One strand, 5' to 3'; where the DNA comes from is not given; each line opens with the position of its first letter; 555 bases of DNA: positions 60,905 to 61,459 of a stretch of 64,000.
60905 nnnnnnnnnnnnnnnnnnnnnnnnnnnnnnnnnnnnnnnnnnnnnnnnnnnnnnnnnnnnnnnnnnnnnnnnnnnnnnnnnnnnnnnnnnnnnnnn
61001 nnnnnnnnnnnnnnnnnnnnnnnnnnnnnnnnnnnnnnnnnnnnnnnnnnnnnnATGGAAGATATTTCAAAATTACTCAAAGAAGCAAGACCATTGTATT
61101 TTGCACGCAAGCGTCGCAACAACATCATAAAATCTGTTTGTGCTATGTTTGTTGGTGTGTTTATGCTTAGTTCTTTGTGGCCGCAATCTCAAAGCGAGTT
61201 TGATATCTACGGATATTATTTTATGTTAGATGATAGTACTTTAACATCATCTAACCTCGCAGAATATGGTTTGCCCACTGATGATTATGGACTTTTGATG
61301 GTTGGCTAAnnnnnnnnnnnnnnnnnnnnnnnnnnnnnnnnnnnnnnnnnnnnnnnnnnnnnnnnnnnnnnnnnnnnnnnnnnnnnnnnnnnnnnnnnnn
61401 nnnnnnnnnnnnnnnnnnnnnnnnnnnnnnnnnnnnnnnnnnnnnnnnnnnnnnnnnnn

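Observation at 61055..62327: ECF sigma module with unusual partners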

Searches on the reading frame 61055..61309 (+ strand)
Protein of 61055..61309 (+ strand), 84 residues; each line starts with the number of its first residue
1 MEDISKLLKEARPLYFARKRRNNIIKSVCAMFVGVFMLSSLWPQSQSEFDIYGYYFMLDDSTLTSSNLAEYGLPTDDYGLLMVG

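Call 3: search_protein_families(library=pfam, proteins=[window:61055-61309:+], max_evalue=1)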
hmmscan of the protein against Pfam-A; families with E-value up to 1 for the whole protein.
window:61055-61309:+ (84 aa): 0 families

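Call 4: search_protein_families(library=ncbifam, proteins=[window:61055-61309:+], max_evalue=1)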
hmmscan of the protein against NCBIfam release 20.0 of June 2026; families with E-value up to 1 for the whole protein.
window:61055-61309:+ (84 aa): 2 families
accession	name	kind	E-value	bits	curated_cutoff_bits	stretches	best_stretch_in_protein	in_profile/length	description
TIGR02002.1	PTS-II-BC-glcB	equivalog_domain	0.00082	18.2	591.8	1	15-64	163-211/502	glucose-specific PTS transporter subunit IIBC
NF008301.0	PRK11089.1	equivalog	0.08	11.6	647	1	15-56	146-186/477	PTS glucose transporter subunit IIBC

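Call 7: find_homologous_proteins(query=window:61055-61309:+, max_evalue=0.01)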
Query window:61055-61309:+ (84 aa): 24 proteins with E <= 0.01 among 24 candidates.
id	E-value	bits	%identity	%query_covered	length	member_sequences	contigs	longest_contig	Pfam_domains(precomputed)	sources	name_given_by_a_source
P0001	2.6e-47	176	96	100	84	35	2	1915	-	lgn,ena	-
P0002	9.9e-26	107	61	99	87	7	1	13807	-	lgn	-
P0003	8.1e-23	98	59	99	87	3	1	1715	-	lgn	-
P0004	2.1e-22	96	58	99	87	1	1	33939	-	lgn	-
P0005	6.1e-22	95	56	99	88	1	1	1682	-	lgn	-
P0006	7.1e-22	95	58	99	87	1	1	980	-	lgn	-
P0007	1.8e-20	90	60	100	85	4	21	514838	-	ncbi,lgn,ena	-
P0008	1.3e-19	88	59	100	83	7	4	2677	-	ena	-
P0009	3.7e-18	83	56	100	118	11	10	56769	-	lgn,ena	-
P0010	1.9e-17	81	53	100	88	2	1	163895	-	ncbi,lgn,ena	-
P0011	3.8e-16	77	51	100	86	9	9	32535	-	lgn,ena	-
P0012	4.0e-16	76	52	100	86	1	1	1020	-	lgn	-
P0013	8.4e-16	75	51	100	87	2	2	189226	-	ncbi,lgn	-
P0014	9.2e-14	69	51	99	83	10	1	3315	-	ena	-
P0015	1.8e-13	68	54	99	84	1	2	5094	-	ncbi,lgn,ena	-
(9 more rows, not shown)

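Call 9: find_encoding_contigs(protein=P0007, flank=5000, max_places=3)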
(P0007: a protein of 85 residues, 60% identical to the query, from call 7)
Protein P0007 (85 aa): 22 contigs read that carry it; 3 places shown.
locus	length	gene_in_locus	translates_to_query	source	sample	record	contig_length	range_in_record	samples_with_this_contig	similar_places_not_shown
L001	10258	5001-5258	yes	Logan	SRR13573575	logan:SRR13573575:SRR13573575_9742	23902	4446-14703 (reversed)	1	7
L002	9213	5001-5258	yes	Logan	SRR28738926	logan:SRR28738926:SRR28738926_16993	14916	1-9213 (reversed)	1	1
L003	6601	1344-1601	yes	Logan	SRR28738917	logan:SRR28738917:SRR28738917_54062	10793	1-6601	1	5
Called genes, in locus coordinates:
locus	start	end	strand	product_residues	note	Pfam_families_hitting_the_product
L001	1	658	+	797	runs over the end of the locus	PF02190:LON_substr_bdg, PF08298:AAA_PrkA (weak), PF07728:AAA_5 (weak), PF00004:AAA, PF22667:Lon_lid, PF05362:Lon_C, PF13541:ChlI (weak)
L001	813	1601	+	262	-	PF12919:TcdA_TcdB (faint), PF04488:Gly_transf_sug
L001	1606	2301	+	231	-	PF02585:PIG-L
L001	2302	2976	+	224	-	-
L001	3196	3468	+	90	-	PF00216:Bac_DNA_binding, PF18291:HU-HIG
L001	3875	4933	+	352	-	-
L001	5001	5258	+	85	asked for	-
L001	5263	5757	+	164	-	PF04542:Sigma70_r2, PF08281:Sigma70_r4_2, PF04545:Sigma70_r4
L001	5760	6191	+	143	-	PF16231:DUF4890, PF07813:LTXXQ (weak)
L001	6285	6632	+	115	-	-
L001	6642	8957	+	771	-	PF01136:Peptidase_U32, PF12392:DUF3656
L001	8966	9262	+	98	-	-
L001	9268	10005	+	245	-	PF12570:DUF3750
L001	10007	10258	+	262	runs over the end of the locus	PF01261:AP_endonuc_2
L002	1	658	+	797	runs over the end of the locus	PF02190:LON_substr_bdg, PF08298:AAA_PrkA (weak), PF07728:AAA_5 (weak), PF00004:AAA, PF22667:Lon_lid, PF05362:Lon_C, PF13541:ChlI (weak)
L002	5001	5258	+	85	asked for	-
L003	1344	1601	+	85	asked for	-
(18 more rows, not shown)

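Call 10: find_encoding_contigs(protein=P0013, flank=5000, max_places=2)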
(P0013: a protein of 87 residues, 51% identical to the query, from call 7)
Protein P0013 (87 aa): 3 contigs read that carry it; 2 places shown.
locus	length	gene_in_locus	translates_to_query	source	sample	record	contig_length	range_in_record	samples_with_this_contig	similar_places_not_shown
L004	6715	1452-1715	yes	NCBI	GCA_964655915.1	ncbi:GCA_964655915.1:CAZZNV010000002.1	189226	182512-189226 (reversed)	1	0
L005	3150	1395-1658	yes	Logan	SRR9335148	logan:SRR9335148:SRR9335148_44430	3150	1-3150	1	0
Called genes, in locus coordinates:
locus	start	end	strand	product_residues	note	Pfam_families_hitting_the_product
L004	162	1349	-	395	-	PF00324:AA_permease, PF13520:AA_permease_2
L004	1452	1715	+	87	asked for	-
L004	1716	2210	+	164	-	PF04542:Sigma70_r2, PF08281:Sigma70_r4_2, PF04545:Sigma70_r4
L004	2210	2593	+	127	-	PF07813:LTXXQ (faint)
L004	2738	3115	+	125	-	-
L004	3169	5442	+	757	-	PF01136:Peptidase_U32, PF12392:DUF3656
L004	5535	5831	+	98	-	-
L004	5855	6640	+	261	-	PF01261:AP_endonuc_2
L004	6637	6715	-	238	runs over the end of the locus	PF02146:SIR2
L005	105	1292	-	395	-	PF00324:AA_permease, PF13520:AA_permease_2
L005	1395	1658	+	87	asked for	-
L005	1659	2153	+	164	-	PF04542:Sigma70_r2, PF08281:Sigma70_r4_2, PF04545:Sigma70_r4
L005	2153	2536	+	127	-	PF07813:LTXXQ (faint)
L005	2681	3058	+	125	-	-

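Call 11: find_related_loci(query=A1, collection=genome_contigs, flank=4000)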
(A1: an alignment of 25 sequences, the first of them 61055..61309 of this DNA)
Query A1 (84 aa) in genome_contigs; peptide patterns used: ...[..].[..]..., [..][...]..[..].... (x = any residue, [..] = any of these).
287 stretches matched a pattern; 209 encode a relative of the query (tblastn E <= 1e-3); the best 80 are kept; 80 distinct loci.
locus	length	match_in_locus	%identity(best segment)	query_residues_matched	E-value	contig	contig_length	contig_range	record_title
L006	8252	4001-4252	98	1-84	3e-53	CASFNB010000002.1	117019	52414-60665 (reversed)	uncultured proteobacterium isolate A1_L3_371371_idba_bin.16 genome assembly, contig: A1_L3_371371_idba_bin.16.fa_scaffol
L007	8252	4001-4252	96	1-84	7e-53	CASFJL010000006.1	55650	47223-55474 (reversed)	uncultured proteobacterium isolate B15_L3_338338_idba_bin.30 genome assembly, contig: B15_L3_338338_idba_bin.30.fa_scaff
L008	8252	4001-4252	98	1-84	5e-53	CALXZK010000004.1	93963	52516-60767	MAG: uncultured Alphaproteobacteria bacterium isolate BRZ_QR__bin60 genome assembly, contig: BRZ_QR__NODE_137_length_939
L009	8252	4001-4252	95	1-84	8e-52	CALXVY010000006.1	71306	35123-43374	MAG: uncultured Alphaproteobacteria bacterium isolate BRZ_KI__bin16 genome assembly, contig: BRZ_KI__NODE_535_length_713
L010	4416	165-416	94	1-84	2e-51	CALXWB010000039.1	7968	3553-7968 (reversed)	MAG: uncultured Alphaproteobacteria bacterium isolate BRZ_AT__bin33 genome assembly, contig: BRZ_AT__NODE_8749_length_79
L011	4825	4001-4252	94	1-84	1e-51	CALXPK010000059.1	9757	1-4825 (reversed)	MAG: uncultured Alphaproteobacteria bacterium isolate E04__bin53 genome assembly, contig: E04__k127_7618592, whole genom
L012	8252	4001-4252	93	1-84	3e-50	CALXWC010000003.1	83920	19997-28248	MAG: uncultured Alphaproteobacteria bacterium isolate BRZ_QQ__bin19 genome assembly, contig: BRZ_QQ__NODE_249_length_839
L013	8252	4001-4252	95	1-84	4e-52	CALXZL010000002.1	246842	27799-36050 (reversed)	MAG: uncultured Alphaproteobacteria bacterium isolate BRZ_FT__bin57 genome assembly, contig: BRZ_FT__NODE_37_length_2468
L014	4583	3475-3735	56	1-84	1e-26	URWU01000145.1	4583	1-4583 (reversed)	uncultured Alphaproteobacteria bacterium isolate UMGS1426 genome assembly, contig: NODE_2208_length_4583_cov_4.470848, w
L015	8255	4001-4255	60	1-84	1e-26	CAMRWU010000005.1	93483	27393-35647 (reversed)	MAG TPA_asm: uncultured proteobacterium isolate SRR13573577_bin.13_metawrap_v1.3_MAG genome assembly, contig: NODE.176_l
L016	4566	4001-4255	59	1-84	4e-26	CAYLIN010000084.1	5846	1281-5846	MAG TPA_asm: uncultured Azospirillaceae bacterium isolate SRP199465_co2_209 genome assembly, contig: NODE_41738_length_5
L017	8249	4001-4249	56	1-84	6e-25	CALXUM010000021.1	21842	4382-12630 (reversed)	MAG: uncultured Alphaproteobacteria bacterium isolate BRZ_CT__bin98 genome assembly, contig: BRZ_CT__NODE_3075_length_21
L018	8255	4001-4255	58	2-84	1e-24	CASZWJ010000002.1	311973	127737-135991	MAG: uncultured Alphaproteobacteria bacterium isolate extra-SRR5580761.40_1677796859 genome assembly, contig: NODE_9_len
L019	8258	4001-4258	53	1-84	2e-24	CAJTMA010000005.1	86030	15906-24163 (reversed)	MAG TPA_asm: uncultured Alphaproteobacteria bacterium isolate MGBC104355 genome assembly, contig: MGBC104355.5, whole ge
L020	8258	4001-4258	51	1-84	1e-23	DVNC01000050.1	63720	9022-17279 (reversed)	MAG TPA_asm: Candidatus Scatocola faecipullorum isolate ChiW3-316 ChiW3__C143053_L63720_SRR5506726, whole genome shotgun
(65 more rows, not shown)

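Call 25: search_solved_structures(query=A1, max_evalue=10)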
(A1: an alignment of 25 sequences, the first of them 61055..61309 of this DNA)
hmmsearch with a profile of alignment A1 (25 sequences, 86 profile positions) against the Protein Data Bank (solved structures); distinct sequences matched with E-value up to 10: 0.

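Call 47: search_protein_representatives(alignment_id=A1)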
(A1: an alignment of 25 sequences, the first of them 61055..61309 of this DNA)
Query: 25 sequences, 86 profile positions. Proteins with E-value up to 0.001 (for the whole library): 143; up to 1e-10: 51; up to 1e-30: 1. The best 143 are listed.
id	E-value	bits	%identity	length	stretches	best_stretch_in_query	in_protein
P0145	6.6e-33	129.2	-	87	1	2-86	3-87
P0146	1.1e-30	122.1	-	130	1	1-86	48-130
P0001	5.8e-30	119.8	-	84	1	1-86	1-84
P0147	9.6e-30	119.1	-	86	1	1-86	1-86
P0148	2.2e-27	111.5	-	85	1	2-85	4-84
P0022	2.4e-27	111.4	-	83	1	1-86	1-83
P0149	7.2e-27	109.9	-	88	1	1-86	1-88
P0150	2.7e-26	108.1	-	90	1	1-86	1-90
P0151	2.0e-23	98.8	-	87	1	2-85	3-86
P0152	4.0e-23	97.9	-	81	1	1-86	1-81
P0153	1.2e-21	93.2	-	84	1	1-85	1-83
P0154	8.8e-21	90.4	-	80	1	1-86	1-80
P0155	3.7e-20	88.4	-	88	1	1-85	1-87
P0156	1.7e-19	86.2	-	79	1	1-83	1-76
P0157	5.8e-19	84.6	-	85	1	1-86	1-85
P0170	1.2e-14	70.7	-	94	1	1-83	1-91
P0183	2.3e-12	63.4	-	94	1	1-85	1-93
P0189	2.4e-11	60.1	-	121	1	3-85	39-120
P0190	2.6e-11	60.0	-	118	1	3-85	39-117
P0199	8.7e-10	55.1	-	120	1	2-86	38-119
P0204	2.5e-09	53.7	-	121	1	1-85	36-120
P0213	2.4e-08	50.6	-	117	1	1-85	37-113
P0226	2.7e-07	47.2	-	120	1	4-85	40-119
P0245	8.8e-06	42.3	-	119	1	4-83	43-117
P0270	2.2e-04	37.8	-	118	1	1-85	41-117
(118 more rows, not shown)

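Call 49: search_protein_families(library=pfam, proteins=[P0189, P0190, P0199, P0204, P0213, P0226, P0245, P0270, P0170, P0183], max_evalue=1)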
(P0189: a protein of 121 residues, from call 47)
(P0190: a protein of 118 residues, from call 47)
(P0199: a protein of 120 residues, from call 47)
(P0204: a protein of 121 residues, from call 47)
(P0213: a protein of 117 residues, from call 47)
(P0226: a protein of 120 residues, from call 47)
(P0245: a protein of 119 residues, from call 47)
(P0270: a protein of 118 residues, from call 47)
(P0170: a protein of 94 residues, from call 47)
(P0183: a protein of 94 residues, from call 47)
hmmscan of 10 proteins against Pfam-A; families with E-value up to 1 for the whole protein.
P0189 (121 aa): 6 families
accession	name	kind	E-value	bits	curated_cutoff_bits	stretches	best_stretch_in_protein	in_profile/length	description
PF07112.16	DUF1368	-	0.0048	16.2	25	1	37-93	105-160/404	Protein of unknown function (DUF1368)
PF09688.15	Wx5_PLAF3D7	-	0.005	17.3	25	0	78-108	94-124/144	Protein of unknown function (Wx5_PLAF3D7)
PF14423.12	Imm5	-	0.023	15.3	25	1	13-81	52-121/186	Immunity protein Imm5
PF20529.3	DUF6744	-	0.03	13.7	27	1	8-75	233-301/314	Family of unknown function (DUF6744)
PF13490.11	zf-HC2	-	0.039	14.5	22.2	1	16-31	20-35/35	Putative zinc-finger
PF21752.2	DACNG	-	0.063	13.7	27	1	14-61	34-82/208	Probable sensor domain DACNG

P0190 (118 aa): 5 families
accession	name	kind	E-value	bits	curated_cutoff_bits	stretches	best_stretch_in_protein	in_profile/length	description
PF18903.5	DUF5659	-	0.021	15.1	23.6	1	2-26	26-49/75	Domain of unknown function (DUF5659)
PF18517.6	LZ3wCH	-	0.022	15.2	26.1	0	18-63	4-43/55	Leucine zipper with capping helix domain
PF13490.11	zf-HC2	-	0.025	15.1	22.2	1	18-31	22-35/35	Putative zinc-finger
PF05292.17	MCD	-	0.064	13.3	23.2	1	16-70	166-220/253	Malonyl-CoA decarboxylase C-terminal domain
PF05837.17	CENP-H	-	0.08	13.2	29.9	1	9-66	118-177/202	Centromere protein H (CENP-H)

P0199 (120 aa): 1 family
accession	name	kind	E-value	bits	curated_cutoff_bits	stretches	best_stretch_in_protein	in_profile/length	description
PF25100.1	DUF7809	-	0.016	15.9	27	1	21-64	41-84/160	Domain of unknown function (DUF7809)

P0204 (121 aa): 2 families
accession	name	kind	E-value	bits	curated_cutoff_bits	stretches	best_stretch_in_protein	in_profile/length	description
PF01398.27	JAB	-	0.016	15.5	22.5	1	26-101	61-101/117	JAB1/Mov34/MPN/PAD-1 ubiquitin protease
PF13490.11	zf-HC2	-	0.086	13.4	22.2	1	16-29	21-34/35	Putative zinc-finger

P0213 (117 aa): 1 family
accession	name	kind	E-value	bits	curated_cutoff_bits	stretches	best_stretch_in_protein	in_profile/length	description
PF13490.11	zf-HC2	-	0.0029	18.1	22.2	1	19-31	23-35/35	Putative zinc-finger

P0226 (120 aa): 2 families
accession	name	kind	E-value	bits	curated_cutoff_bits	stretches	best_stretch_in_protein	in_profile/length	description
PF13490.11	zf-HC2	-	0.048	14.2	22.2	1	18-31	22-35/35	Putative zinc-finger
PF22200.2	ExsA_N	-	0.56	11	27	1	6-58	44-109/136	ExsA N-terminal regulatory domain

P0245 (119 aa): 3 families
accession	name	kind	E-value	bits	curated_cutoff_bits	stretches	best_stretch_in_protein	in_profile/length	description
PF10666.15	Phage_TAC_8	-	0.018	15.6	33.7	1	10-68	78-138/140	Phage tail assembly chaperone protein Gp14 ()A118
PF16367.11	RRM_7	-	0.032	14.6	27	1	12-46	51-83/94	RNA recognition motif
PF13490.11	zf-HC2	-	0.052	14.1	22.2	1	19-34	20-35/35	Putative zinc-finger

P0270 (118 aa): 7 families
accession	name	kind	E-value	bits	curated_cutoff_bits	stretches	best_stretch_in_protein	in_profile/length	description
PF08771.16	FRB_dom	-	0.0031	18.2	24.7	1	11-79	29-97/99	FKBP12-rapamycin binding domain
PF02212.23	GED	-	0.0087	16.7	21.4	1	14-57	47-91/92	Dynamin GTPase effector domain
PF13490.11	zf-HC2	-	0.024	15.2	22.2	1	22-35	22-35/35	Putative zinc-finger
PF03030.21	H_PPase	-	0.037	13.1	29.7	1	34-86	17-70/645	Inorganic H+ pyrophosphatase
PF06506.16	PrpR_N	-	0.057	13.5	29.1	1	43-96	9-63/167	Propionate catabolism activator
PF10601.15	zf-LITAF-like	-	0.083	13.5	23.8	0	49-86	13-50/70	LITAF-like zinc ribbon domain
PF09716.15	ETRAMP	-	0.15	12.5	29.1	1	31-81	20-71/81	Malarial early transcribed membrane protein (ETRAMP)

P0170 (94 aa): 0 families

P0183 (94 aa): 0 families

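Call 52: find_homologous_proteins(query=A8, max_evalue=0.001)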
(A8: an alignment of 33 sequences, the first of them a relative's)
Query A8 (33 sequences) (121 aa, profile of the alignment): 623 proteins with E <= 0.001 among 1004 candidates; the best 120 are listed.
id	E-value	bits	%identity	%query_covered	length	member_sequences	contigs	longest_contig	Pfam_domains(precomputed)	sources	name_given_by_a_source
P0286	1.6e-37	146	39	99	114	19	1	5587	-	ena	-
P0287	2.4e-37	146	39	99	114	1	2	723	-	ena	-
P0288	2.6e-37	146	39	99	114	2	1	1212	-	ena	-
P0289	3.0e-37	145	40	99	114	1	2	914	-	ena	-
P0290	7.2e-37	144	38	99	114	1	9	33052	-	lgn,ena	-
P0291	1.9e-36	143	40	99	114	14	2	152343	-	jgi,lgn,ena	-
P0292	2.4e-36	142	39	99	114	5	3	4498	-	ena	-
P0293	4.3e-36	142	38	99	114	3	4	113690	-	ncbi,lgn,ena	-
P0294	5.4e-36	141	36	98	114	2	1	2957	-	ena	-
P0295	6.2e-36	141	42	99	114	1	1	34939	-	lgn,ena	-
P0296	6.3e-36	141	41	99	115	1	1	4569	-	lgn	-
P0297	6.8e-36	141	42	99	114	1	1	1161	-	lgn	-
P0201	8.1e-36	141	39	97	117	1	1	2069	-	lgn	-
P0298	9.8e-36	140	45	99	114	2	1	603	-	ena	-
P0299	1.2e-35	140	42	99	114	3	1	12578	-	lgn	-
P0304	1.8e-35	140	39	99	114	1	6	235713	-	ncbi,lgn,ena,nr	ncbi:hypothetical protein IJ541_08690 [bacterium]|nr:hypothetical protein [bacterium] MBQ9246917.1 h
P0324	4.4e-35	138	41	99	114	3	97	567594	-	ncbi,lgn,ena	-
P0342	9.0e-35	137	48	99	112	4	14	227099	-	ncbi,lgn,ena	-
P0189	1.2e-34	137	100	100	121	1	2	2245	-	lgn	-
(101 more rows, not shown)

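Call 53: find_encoding_contigs(protein=P0324, flank=4000, max_places=2)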
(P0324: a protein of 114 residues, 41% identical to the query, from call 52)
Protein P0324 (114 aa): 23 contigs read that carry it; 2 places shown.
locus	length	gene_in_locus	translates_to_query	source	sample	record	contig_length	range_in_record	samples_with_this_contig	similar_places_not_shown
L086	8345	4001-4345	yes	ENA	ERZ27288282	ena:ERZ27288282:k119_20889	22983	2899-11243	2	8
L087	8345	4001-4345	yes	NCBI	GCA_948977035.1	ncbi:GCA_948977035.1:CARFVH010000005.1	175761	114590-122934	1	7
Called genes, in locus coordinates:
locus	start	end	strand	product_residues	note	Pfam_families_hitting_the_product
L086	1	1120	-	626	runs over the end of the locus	-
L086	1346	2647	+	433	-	PF01134:GIDA, PF01266:DAO (faint), PF13450:NAD_binding_8 (weak)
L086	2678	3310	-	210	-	-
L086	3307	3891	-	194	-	-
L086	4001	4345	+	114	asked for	-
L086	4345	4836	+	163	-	PF04542:Sigma70_r2, PF08281:Sigma70_r4_2, PF04545:Sigma70_r4 (weak)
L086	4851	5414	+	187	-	PF07813:LTXXQ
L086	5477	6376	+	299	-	PF00291:PALP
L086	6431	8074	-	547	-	PF00118:Cpn60_TCP1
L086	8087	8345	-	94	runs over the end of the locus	PF00166:Cpn10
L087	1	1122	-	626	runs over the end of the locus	-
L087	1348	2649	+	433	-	PF01134:GIDA, PF01266:DAO (faint), PF13450:NAD_binding_8 (weak)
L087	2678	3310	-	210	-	-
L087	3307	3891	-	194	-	-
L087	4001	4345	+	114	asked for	-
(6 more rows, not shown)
